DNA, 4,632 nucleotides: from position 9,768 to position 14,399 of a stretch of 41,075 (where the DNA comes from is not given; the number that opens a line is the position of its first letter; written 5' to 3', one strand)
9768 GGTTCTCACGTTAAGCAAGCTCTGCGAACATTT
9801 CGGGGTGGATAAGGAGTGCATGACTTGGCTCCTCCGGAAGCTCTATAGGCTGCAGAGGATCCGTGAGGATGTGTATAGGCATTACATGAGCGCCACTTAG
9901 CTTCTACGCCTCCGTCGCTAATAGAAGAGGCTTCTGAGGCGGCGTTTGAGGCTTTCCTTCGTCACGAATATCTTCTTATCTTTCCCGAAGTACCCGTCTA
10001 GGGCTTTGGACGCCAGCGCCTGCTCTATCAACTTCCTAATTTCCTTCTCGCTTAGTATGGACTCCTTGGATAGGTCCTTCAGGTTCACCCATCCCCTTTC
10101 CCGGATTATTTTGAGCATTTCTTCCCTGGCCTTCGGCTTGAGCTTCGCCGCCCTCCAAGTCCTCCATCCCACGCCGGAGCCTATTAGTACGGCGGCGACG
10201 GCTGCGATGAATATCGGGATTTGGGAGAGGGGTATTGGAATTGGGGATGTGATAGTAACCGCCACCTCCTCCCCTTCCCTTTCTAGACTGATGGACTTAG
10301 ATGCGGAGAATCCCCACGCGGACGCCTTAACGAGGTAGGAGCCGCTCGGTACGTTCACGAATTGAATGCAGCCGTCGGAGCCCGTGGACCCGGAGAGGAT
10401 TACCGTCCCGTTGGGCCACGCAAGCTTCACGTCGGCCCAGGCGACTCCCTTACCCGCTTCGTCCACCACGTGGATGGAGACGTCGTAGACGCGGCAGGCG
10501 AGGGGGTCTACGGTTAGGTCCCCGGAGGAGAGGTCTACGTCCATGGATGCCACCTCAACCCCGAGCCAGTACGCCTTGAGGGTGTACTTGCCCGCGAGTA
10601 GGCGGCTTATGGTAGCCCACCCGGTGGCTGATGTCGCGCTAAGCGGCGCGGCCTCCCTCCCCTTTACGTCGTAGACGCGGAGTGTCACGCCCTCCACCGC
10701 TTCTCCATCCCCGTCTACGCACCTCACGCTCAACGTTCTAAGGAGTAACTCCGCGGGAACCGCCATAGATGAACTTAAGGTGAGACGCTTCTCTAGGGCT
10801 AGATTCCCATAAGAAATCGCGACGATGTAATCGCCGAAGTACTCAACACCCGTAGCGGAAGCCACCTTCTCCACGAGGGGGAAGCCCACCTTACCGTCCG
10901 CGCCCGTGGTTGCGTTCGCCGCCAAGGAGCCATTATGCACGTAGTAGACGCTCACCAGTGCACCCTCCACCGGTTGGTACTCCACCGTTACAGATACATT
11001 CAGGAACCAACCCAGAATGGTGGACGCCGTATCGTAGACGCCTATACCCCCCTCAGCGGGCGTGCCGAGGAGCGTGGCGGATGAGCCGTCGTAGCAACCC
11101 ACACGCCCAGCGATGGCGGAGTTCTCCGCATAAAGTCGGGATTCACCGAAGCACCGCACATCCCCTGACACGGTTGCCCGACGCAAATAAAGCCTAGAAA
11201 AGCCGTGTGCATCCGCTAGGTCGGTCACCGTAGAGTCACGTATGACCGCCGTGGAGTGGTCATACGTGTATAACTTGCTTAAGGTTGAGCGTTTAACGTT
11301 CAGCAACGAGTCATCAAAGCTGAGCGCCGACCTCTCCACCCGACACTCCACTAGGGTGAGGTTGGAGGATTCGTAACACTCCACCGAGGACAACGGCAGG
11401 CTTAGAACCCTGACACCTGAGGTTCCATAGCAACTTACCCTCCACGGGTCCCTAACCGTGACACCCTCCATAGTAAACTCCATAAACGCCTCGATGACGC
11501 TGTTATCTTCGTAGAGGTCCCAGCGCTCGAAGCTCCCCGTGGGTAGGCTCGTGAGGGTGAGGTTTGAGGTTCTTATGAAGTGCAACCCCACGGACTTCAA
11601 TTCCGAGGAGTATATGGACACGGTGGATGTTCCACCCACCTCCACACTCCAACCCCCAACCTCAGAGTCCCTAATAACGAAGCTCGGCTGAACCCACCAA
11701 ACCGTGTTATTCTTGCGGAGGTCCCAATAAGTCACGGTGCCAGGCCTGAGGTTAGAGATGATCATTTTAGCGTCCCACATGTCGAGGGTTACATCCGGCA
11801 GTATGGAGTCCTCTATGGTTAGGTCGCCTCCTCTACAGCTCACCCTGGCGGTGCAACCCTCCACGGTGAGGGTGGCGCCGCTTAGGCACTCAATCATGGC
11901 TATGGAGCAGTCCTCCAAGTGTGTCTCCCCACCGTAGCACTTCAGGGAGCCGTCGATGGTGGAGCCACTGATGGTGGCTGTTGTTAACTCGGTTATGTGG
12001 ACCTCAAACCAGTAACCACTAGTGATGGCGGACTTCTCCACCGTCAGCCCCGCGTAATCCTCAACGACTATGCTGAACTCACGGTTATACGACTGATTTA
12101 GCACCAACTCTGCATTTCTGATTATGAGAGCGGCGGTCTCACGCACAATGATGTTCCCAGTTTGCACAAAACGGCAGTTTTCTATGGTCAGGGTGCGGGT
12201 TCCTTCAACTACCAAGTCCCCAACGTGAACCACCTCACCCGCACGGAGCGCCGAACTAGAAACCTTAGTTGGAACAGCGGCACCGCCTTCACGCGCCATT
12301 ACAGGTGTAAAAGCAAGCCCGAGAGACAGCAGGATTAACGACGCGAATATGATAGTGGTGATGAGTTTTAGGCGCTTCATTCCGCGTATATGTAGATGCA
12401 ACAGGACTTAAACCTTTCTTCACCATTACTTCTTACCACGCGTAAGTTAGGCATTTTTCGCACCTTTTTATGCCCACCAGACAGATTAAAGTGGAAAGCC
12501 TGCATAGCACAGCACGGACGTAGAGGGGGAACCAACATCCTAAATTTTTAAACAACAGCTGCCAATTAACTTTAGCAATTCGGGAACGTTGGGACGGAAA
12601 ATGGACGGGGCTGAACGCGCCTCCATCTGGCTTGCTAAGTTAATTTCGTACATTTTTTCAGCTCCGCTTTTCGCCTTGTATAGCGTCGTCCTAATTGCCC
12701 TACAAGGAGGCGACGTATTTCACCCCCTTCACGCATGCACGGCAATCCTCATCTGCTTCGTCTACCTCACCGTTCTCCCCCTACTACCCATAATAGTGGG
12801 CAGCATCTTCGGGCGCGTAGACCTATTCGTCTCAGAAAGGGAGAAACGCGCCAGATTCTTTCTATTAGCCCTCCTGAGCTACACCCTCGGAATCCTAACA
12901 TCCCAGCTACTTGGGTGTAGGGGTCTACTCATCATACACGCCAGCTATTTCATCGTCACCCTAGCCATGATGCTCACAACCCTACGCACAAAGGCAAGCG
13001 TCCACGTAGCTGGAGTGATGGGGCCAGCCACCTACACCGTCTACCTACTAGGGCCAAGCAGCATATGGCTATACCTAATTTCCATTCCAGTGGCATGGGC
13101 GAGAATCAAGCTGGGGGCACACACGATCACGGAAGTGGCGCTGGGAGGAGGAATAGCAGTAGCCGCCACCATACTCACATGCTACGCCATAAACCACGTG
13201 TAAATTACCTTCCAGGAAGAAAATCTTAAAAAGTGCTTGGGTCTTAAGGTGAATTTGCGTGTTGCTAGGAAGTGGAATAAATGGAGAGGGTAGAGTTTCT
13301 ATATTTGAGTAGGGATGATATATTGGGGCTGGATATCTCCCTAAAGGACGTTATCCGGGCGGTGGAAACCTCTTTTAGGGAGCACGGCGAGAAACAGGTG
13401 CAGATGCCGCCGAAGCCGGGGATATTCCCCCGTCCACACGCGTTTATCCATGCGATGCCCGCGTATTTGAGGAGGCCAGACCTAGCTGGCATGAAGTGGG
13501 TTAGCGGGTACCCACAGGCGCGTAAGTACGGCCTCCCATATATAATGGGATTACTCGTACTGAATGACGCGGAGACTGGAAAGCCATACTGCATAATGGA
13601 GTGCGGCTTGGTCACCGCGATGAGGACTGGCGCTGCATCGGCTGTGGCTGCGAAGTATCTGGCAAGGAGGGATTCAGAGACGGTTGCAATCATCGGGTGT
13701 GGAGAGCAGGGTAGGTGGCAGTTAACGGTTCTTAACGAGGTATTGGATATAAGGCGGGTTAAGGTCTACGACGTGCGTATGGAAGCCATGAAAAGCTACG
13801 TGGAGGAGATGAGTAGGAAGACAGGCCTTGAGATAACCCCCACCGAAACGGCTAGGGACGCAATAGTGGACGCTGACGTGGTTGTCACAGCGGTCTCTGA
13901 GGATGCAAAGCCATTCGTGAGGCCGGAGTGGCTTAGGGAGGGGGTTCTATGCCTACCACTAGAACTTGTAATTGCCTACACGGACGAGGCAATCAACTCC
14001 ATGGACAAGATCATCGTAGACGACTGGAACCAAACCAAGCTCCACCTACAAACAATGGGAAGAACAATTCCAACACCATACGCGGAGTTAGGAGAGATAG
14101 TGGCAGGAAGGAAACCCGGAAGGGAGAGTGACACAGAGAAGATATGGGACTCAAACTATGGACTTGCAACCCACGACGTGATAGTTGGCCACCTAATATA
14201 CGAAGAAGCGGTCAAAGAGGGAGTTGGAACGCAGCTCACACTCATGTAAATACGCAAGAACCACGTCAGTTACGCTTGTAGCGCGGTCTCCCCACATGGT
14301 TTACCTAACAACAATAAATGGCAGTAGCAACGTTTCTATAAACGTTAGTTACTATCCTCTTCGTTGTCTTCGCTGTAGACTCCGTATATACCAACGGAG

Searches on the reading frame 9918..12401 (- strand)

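Call 12: search_protein_families(library=pfam, proteins=[window:9918-12401:-], max_evalue=0.00001)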
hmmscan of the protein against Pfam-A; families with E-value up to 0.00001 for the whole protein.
window:9918-12401:- (827 aa): 6 families
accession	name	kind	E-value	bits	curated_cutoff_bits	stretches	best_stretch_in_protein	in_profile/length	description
PF13620.12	CarboxypepD_reg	-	1.4e-16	61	32.3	1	641-716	2-78/82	Carboxypeptidase regulatory-like domain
PF17802.7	SpaA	-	6.8e-09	36.2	23.1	0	560-609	6-57/91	Prealbumin-like fold domain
PF17210.9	SdrD_B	-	1.7e-07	31.8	29.7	0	647-695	18-66/112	SdrD B-like domain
PF13229.12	Beta_helix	-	1e-06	28.9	25.9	0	64-186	4-135/158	Right handed beta helix region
PF11974.14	bMG3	-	4.4e-06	27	34.9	0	565-625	24-81/103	Bacterial alpha-2-macroglobulin MG3 domain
PF02369.22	Big_1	-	5.4e-06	26.9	34.9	0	641-695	21-80/93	Bacterial Ig-like domain (group 1)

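Call 81: search_protein_families(library=padloc, proteins=[window:9918-12401:-], max_evalue=0.001)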
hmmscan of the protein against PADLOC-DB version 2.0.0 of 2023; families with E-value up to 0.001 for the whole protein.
window:9918-12401:- (827 aa): 0 families

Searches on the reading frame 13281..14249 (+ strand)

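Call 12: search_protein_families(library=pfam, proteins=[window:13281-14249:+], max_evalue=0.00001)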
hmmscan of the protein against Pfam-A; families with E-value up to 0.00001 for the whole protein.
window:13281-14249:+ (322 aa): 1 family
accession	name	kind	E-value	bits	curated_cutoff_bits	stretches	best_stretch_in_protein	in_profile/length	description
PF02423.21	OCD_Mu_crystall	-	3.6e-65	220.5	24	1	18-312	14-312/314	Ornithine cyclodeaminase/mu-crystallin family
